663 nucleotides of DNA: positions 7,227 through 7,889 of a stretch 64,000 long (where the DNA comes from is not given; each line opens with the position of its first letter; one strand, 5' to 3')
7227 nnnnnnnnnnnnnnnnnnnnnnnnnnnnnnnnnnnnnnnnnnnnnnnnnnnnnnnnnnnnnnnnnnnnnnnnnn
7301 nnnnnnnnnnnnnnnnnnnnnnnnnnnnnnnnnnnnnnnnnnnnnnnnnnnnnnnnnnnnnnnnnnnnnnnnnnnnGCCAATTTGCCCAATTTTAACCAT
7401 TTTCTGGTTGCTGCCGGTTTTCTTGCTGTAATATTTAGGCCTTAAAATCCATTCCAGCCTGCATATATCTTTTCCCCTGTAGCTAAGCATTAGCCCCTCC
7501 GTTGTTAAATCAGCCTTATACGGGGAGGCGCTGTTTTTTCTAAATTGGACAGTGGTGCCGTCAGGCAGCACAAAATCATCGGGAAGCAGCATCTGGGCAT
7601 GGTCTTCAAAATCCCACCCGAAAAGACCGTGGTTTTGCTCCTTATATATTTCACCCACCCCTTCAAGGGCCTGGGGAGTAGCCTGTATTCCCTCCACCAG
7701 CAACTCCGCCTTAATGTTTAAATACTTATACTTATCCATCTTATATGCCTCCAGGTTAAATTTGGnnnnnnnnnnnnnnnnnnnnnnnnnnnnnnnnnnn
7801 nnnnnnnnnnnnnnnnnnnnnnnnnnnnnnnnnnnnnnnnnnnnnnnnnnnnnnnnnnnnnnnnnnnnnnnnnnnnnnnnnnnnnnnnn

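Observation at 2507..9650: Rrf2-controlled sulfur amino-acid operon containing a LarE-type sulfur transferase and an atypical Cys-rich radical-SAM-like protein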

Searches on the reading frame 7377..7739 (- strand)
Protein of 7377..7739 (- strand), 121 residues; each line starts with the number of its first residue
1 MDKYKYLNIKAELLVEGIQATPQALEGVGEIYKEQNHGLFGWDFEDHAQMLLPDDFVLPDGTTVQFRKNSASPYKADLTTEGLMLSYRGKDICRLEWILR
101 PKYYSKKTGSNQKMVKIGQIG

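Call 86: predict_structure(alignment_id=A2)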
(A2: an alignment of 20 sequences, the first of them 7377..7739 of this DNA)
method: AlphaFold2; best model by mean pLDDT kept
length: 121 residues; sequences in the alignment: 20
mean_pLDDT: 59.5   pTM: 0.46
mean pLDDT of the five models: 59.5, 50.1, 49.9, 48.7, 45.7
residues with pLDDT >= 90: 0; 70-90: 28; 50-70: 62; < 50: 31
segments of 3 or more residues with pLDDT < 50: 1-5, 32-43, 45-47, 114-118
pLDDT, mean of each block of 10 residues (from residue 1): 47 54 61 40 49 67 59 78 82 68 59 50 51
secondary structure, 60 per line:
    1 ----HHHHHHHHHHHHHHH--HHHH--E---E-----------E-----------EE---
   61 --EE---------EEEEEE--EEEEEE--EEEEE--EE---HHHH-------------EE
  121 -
elements in order: H5-19 H22-25 E74-79 E82-87 E90-94 H102-105
